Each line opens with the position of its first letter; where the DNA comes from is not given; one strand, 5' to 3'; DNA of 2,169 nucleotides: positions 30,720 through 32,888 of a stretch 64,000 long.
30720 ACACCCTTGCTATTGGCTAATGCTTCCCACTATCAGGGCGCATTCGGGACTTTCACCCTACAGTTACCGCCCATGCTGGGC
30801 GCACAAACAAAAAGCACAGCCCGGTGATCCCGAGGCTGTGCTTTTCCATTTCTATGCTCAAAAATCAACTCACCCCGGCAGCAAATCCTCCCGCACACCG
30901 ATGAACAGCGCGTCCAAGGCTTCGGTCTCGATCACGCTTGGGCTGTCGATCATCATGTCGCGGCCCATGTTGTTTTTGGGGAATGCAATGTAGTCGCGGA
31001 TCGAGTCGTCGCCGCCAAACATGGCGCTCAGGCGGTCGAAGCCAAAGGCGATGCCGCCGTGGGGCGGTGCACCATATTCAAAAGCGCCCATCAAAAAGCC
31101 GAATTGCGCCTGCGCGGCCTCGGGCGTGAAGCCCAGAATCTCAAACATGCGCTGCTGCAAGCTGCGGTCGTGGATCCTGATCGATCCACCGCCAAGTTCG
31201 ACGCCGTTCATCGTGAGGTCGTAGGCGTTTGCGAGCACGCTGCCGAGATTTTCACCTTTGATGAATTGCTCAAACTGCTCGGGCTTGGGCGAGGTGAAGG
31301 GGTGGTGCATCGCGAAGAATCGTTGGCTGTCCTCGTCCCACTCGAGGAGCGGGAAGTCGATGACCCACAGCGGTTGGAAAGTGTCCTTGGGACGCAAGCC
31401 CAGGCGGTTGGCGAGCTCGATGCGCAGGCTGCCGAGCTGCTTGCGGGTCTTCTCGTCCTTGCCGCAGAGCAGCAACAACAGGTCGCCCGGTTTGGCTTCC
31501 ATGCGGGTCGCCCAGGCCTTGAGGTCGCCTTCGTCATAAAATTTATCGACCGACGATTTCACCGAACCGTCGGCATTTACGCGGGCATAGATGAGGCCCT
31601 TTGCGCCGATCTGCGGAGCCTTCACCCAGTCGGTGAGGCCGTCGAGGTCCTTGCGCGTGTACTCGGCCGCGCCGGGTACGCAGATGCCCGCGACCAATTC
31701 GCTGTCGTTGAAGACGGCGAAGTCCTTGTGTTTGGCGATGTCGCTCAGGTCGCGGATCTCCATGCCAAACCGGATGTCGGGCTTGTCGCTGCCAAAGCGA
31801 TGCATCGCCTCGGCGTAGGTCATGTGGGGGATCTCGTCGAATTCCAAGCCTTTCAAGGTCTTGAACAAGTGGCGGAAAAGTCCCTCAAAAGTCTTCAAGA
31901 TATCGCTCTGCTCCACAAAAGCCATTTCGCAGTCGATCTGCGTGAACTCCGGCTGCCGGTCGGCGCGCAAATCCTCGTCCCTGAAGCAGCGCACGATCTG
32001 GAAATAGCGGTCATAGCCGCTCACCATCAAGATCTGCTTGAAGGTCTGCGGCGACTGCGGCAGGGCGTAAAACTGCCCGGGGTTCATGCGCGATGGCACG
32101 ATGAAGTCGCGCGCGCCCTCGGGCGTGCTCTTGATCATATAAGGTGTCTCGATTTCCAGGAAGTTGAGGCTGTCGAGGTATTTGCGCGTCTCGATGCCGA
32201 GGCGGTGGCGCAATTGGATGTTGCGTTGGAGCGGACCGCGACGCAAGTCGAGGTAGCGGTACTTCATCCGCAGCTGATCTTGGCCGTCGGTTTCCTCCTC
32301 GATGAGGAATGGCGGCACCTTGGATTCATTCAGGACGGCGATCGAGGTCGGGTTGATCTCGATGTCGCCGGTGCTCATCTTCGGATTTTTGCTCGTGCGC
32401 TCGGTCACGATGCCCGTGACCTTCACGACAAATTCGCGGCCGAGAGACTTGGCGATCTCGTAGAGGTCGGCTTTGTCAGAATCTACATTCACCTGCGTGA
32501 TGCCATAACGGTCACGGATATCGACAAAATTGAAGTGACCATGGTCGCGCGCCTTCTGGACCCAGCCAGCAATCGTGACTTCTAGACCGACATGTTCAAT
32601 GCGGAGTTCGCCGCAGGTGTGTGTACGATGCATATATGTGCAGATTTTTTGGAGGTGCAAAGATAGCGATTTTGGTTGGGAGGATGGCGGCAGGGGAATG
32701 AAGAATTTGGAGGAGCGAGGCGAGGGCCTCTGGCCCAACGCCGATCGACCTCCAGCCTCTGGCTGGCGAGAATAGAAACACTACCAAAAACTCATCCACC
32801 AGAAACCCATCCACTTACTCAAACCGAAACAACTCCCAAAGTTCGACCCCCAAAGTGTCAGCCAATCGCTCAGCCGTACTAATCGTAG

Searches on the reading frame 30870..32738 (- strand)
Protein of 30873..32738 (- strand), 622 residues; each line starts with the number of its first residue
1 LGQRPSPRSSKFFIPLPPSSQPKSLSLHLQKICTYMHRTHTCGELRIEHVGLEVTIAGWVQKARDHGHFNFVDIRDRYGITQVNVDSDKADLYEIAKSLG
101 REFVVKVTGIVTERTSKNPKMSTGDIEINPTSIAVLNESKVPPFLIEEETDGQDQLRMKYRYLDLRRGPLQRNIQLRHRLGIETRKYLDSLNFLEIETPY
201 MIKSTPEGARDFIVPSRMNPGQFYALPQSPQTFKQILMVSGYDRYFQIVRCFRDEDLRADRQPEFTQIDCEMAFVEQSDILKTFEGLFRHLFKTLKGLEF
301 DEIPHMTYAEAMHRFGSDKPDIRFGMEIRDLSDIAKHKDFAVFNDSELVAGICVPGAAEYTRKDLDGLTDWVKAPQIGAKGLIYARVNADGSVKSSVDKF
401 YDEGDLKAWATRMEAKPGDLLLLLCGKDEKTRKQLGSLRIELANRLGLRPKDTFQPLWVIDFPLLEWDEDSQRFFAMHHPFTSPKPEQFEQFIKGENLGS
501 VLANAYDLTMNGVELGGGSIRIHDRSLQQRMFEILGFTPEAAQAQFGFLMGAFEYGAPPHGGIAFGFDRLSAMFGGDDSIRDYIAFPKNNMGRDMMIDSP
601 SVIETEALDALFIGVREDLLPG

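Call 5: search_protein_families(library=pfam, proteins=[window:30873-32738:-])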
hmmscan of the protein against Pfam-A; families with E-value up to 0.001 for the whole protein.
window:30873-32738:- (622 aa): 3 families
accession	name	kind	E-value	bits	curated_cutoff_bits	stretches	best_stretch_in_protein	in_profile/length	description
PF00152.25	tRNA-synt_2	-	7.2e-114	380.4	25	1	155-589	3-307/308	tRNA synthetases class II (D, K and N)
PF01336.31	tRNA_anti-codon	-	1.1e-14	54.6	27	1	54-136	1-75/75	OB-fold nucleic acid binding domain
PF02938.19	GAD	-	1e-13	51.8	23.4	1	344-433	6-93/95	GAD domain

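Call 10: find_encoding_contigs(protein=window:30870-32633:-, flank=5000, max_places=10)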
Protein window:30870-32633:- (587 aa): no gene with exactly this product is on record in the collection.

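Call 21: find_related_loci(query=window:30873-32633:-, collection=metagenome_contigs, flank=4000)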
Query window:30873-32633:- (587 aa) in metagenome_contigs; peptide patterns used: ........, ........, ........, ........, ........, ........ (x = any residue, [..] = any of these).
600 stretches matched a pattern (row limit reached: there are more); 592 encode a relative of the query (tblastn E <= 1e-3); the best 80 are kept; 80 distinct loci.
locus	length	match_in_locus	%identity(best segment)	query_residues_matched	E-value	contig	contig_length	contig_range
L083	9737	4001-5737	67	1-580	0e+0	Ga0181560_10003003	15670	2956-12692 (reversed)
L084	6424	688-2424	67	1-580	0e+0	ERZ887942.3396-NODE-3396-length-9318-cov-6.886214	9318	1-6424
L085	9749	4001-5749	67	1-583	0e+0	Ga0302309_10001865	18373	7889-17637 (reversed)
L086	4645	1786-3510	67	1-576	0e+0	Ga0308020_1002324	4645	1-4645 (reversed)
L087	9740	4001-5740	66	1-580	0e+0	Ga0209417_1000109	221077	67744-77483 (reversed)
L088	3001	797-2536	66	1-580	0e+0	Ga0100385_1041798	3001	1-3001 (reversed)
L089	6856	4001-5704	68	1-569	0e+0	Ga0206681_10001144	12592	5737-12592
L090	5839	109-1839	66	1-578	0e+0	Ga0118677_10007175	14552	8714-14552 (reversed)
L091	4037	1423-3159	66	1-578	0e+0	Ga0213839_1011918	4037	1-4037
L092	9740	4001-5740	66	1-580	0e+0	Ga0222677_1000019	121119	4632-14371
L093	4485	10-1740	66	1-578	0e+0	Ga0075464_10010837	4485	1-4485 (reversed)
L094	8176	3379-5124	65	1-582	0e+0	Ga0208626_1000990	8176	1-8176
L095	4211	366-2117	65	1-581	0e+0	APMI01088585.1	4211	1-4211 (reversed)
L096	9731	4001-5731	66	1-578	0e+0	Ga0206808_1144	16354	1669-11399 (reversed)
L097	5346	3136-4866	67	1-578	0e+0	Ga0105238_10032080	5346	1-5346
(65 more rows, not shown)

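Call 23: find_homologous_proteins(query=window:30873-32633:-, max_evalue=1e-100)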
Query window:30873-32633:- (587 aa): 8000 proteins with E <= 1e-100 among 8000 candidates; the best 120 are listed.
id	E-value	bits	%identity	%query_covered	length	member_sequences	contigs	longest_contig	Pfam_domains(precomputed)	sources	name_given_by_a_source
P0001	0.0e+0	1255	91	100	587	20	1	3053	PF01336.32,PF02938.20,PF00152.26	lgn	-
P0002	0.0e+0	1202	86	100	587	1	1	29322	PF01336.32,PF02938.20,PF00152.26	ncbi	ncbi:MAG: aspartate--tRNA ligase [Bacteroidia bacterium]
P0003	0.0e+0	1198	86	100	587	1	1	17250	PF01336.32,PF02938.20,PF00152.26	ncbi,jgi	ncbi:MAG: aspartate--tRNA ligase [Bacteroidota bacterium]|jgi:aspartyl-tRNA synthetase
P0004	0.0e+0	1189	85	100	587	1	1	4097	PF01336.32,PF02938.20,PF00152.26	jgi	jgi:aspartyl-tRNA synthetase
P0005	0.0e+0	1185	85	100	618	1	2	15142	PF01336.32,PF02938.20,PF00152.26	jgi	jgi:aspartyl-tRNA synthetase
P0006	0.0e+0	1163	83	100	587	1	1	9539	PF01336.32,PF02938.20,PF00152.26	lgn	-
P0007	0.0e+0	1151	83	100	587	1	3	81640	PF01336.32,PF02938.20,PF00152.26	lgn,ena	-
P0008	0.0e+0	1117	80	100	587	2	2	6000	PF01336.32,PF02938.20,PF00152.26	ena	-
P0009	8.6e-297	1003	74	99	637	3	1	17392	PF01336.32,PF02938.20,PF00152.26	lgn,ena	-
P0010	1.0e-296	1003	75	97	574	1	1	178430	PF01336.32,PF02938.20,PF00152.26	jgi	jgi:aspartyl-tRNA synthetase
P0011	6.5e-296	1000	74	97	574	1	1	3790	PF01336.32,PF02938.20,PF00152.26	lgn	-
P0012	5.0e-295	997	75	97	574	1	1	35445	PF01336.32,PF02938.20,PF00152.26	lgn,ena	-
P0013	7.4e-295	997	75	97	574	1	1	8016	PF01336.32,PF02938.20,PF00152.26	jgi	jgi:aspartyl-tRNA synthetase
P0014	2.4e-294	995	74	97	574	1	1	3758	PF01336.32,PF02938.20,PF00152.26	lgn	-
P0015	1.6e-293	992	74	97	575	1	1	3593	PF01336.32,PF02938.20,PF00152.26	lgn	-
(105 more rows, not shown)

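Call 24: find_encoding_contigs(protein=P0001, flank=5000, max_places=6)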
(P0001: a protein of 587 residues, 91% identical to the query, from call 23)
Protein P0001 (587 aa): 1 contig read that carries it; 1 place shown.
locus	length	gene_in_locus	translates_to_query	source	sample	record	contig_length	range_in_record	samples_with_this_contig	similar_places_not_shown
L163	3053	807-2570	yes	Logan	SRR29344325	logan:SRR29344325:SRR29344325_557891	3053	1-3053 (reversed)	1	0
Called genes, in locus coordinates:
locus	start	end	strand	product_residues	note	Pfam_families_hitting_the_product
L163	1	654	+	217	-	?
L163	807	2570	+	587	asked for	PF01336:tRNA_anti-codon, PF00152:tRNA-synt_2, PF02938:GAD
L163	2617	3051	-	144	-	?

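Call 25: find_encoding_contigs(protein=P0002, flank=5000, max_places=3)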
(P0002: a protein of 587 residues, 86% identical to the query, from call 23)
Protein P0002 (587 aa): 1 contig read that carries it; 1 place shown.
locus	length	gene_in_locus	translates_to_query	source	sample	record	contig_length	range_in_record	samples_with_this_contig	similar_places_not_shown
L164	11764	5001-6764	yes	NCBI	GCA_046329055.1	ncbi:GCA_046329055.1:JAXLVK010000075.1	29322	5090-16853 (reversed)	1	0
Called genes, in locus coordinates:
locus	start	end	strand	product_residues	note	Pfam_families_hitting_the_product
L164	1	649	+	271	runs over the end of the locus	PF00106:adh_short, PF01370:Epimerase (weak), PF08659:KR, PF13460:NAD_binding_10, PF13561:adh_short_C2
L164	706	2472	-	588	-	PF00004:AAA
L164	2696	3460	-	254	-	PF00072:Response_reg, PF04397:LytTR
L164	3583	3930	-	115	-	-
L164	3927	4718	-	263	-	PF13560:HTH_31, PF01381:HTH_3, PF12844:HTH_19 (weak), PF13274:SocA_Panacea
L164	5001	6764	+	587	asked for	PF01336:tRNA_anti-codon, PF00152:tRNA-synt_2, PF02938:GAD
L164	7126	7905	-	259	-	PF00977:His_biosynth (faint), PF05690:ThiG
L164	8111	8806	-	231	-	PF01625:PMSR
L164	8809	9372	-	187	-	PF01641:SelR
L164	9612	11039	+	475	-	PF00135:COesterase (weak), PF20434:BD-FAE, PF07859:Abhydrolase_3 (weak), PF20434:BD-FAE, PF18962:Por_Secre_tail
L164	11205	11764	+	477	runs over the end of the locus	PF00135:COesterase (weak), PF20434:BD-FAE, PF07859:Abhydrolase_3 (faint), PF18962:Por_Secre_tail (weak)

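Call 26: find_encoding_contigs(protein=P0003, flank=5000, max_places=3)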
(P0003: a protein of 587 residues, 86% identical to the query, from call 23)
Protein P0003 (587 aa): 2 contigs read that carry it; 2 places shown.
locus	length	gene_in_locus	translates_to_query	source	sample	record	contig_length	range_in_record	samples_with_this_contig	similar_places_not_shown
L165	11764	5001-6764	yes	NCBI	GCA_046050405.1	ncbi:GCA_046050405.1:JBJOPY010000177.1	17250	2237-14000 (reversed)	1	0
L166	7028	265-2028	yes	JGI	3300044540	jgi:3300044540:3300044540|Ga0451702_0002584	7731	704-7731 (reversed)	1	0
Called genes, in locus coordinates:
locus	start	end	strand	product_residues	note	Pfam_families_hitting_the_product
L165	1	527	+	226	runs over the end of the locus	PF07685:GATase_3, PF13507:GATase_5, PF01965:DJ-1_PfpI (faint)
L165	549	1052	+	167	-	-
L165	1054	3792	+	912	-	PF03190:Thioredox_DsbH (faint), PF13098:Thioredoxin_2, PF13899:Thioredoxin_7, PF02683:DsbD_TM, PF13098:Thioredoxin_2, PF13899:Thioredoxin_7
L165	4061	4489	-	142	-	PF02566:OsmC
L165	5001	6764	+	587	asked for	PF01336:tRNA_anti-codon, PF00152:tRNA-synt_2, PF02938:GAD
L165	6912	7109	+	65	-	-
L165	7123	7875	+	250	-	-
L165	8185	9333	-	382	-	PF20706:GT4-conflict (weak), PF00534:Glycos_transf_1, PF13692:Glyco_trans_1_4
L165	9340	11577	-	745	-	-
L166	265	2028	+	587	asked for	PF01336:tRNA_anti-codon, PF00152:tRNA-synt_2, PF02938:GAD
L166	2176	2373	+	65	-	-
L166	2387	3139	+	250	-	-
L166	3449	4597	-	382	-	PF20706:GT4-conflict (weak), PF00534:Glycos_transf_1, PF13692:Glyco_trans_1_4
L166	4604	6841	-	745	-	-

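Call 27: find_encoding_contigs(protein=P0007, flank=5000, max_places=3)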
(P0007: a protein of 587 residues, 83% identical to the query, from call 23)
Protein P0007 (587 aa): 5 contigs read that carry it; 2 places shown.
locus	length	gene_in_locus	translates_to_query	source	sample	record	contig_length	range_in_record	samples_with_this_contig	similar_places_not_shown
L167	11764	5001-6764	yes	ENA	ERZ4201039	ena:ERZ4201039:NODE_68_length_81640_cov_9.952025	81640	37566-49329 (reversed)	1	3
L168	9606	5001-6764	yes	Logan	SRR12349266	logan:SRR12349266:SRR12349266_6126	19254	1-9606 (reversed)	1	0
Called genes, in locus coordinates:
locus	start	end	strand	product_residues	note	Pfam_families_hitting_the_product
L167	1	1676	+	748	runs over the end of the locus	PF01751:Toprim, PF01131:Topoisom_bac, PF13342:Toprim_Crpt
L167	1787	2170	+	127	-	PF00072:Response_reg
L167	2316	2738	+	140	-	PF00072:Response_reg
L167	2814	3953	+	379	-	PF02771:Acyl-CoA_dh_N, PF02770:Acyl-CoA_dh_M, PF00441:Acyl-CoA_dh_1, PF22924:ACOX_C_alpha1 (faint), PF08028:Acyl-CoA_dh_2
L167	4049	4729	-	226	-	-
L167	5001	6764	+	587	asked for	PF01336:tRNA_anti-codon, PF00152:tRNA-synt_2, PF02938:GAD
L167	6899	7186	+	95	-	PF01381:HTH_3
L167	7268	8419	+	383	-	PF13657:Couple_hipA, PF07804:HipA_C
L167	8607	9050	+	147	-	PF00011:HSP20, PF17886:ArsA_HSP20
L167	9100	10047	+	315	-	PF13229:Beta_helix (weak)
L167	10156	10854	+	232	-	PF02405:MlaE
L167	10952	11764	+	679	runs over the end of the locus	PF00515:TPR_1 (faint), PF07719:TPR_2 (faint), PF13428:TPR_14 (faint), PF13432:TPR_16 (faint), PF14559:TPR_19 (weak), PF07676:PD40 (weak), PF00691:OmpA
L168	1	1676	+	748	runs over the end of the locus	PF01751:Toprim, PF01131:Topoisom_bac, PF13342:Toprim_Crpt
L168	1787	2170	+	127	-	PF00072:Response_reg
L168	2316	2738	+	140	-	PF00072:Response_reg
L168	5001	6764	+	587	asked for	PF01336:tRNA_anti-codon, PF00152:tRNA-synt_2, PF02938:GAD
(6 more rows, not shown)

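Call 29: list_cluster_members(proteins=[P0001])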
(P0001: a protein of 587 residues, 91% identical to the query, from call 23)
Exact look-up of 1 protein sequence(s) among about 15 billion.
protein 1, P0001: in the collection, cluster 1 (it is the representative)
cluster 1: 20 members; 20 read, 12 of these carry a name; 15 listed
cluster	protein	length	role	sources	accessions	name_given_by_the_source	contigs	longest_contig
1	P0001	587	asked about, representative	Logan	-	-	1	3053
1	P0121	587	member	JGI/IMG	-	aspartyl-tRNA synthetase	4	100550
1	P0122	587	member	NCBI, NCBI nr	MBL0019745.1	MAG: aspartate--tRNA ligase [Bacteroidetes bacterium] | aspartate--tRNA ligase [Bacteroidota bacterium]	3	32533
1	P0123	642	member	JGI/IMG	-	aspartyl-tRNA synthetase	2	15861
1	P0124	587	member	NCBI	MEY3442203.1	MAG: Aspartate--tRNA ligase [Bacteroidota bacterium]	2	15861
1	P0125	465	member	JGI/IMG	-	aspartyl-tRNA synthetase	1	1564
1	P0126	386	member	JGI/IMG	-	aspartyl-tRNA synthetase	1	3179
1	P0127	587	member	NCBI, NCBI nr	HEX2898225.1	MAG TPA: aspartate--tRNA ligase [Bacteroidia bacterium] | aspartate--tRNA ligase [Bacteroidia bacterium]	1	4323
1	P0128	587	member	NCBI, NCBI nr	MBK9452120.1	MAG: aspartate--tRNA ligase [Bacteroidetes bacterium] | aspartate--tRNA ligase [Bacteroidota bacterium]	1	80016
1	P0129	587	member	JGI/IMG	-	aspartyl-tRNA synthetase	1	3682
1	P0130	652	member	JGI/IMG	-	aspartyl-tRNA synthetase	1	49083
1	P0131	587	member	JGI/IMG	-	aspartyl-tRNA synthetase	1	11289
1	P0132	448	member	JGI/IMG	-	aspartyl-tRNA synthetase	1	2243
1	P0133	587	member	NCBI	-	-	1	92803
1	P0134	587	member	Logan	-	-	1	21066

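Call 31: find_encoding_contigs(protein=P0130, flank=6000, max_places=3)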
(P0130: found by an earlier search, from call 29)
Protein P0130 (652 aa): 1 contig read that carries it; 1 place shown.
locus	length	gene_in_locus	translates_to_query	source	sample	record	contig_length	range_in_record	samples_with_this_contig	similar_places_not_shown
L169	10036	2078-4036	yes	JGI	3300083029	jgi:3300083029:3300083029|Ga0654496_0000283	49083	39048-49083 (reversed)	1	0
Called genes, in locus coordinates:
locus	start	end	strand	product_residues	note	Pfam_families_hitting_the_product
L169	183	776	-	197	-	-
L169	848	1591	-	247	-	-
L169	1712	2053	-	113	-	PF13744:HTH_37 (weak), PF01381:HTH_3, PF13560:HTH_31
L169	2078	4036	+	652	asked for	PF01336:tRNA_anti-codon, PF00152:tRNA-synt_2, PF02938:GAD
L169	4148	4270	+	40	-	-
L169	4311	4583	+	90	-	PF01381:HTH_3, PF13443:HTH_26 (weak)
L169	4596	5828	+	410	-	PF13657:Couple_hipA, PF07804:HipA_C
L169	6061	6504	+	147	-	PF17886:ArsA_HSP20 (weak), PF00011:HSP20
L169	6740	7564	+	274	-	PF13229:Beta_helix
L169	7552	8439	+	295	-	PF13229:Beta_helix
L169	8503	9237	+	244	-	PF02405:MlaE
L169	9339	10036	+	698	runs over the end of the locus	PF07719:TPR_2 (faint), PF12895:ANAPC3 (faint), PF13428:TPR_14 (faint), PF25064:ARM_TT21_5th, PF13432:TPR_16, PF14559:TPR_19 (weak), PF07676:PD40 (weak), PF00691:OmpA, +1 more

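Call 32: find_encoding_contigs(protein=P0124, flank=6000, max_places=3)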
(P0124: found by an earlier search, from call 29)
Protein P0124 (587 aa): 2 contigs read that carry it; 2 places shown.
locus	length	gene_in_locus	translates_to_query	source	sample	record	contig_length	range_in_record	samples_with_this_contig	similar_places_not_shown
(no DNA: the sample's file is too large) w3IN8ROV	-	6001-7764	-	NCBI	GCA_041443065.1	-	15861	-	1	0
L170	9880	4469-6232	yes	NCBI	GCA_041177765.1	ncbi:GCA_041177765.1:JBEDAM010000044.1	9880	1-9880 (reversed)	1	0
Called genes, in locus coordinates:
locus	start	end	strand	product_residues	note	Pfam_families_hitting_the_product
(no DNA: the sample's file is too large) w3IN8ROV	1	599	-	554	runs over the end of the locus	PF05787:PhoX, PF18962:Por_Secre_tail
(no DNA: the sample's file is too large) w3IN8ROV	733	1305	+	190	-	PF00440:TetR_N, PF16295:TetR_C_10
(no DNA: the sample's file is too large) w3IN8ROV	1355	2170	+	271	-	PF00106:adh_short, PF01370:Epimerase (weak), PF08659:KR, PF13460:NAD_binding_10, PF13561:adh_short_C2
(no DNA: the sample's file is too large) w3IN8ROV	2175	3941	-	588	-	PF00004:AAA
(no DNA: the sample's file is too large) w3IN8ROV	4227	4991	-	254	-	PF00072:Response_reg, PF04397:LytTR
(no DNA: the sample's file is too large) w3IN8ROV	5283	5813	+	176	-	PF01797:Y1_Tnp (weak)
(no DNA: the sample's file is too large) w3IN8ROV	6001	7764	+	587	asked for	PF01336:tRNA_anti-codon, PF00152:tRNA-synt_2, PF02938:GAD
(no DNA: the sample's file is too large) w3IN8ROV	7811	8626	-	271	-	PF05690:ThiG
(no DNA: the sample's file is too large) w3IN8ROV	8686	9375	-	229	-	PF01625:PMSR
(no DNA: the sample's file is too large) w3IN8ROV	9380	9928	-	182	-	PF01641:SelR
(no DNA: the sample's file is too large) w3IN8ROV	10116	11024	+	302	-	PF13424:TPR_12 (faint), PF00515:TPR_1 (faint), PF13176:TPR_7 (faint)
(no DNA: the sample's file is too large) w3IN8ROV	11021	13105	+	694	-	PF07715:Plug, PF00593:TonB_dep_Rec_b-barrel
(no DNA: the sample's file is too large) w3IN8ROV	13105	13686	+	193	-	PF04973:NMN_transporter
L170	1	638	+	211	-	PF00106:adh_short, PF13561:adh_short_C2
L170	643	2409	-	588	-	PF00004:AAA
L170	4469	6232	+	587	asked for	PF01336:tRNA_anti-codon, PF00152:tRNA-synt_2, PF02938:GAD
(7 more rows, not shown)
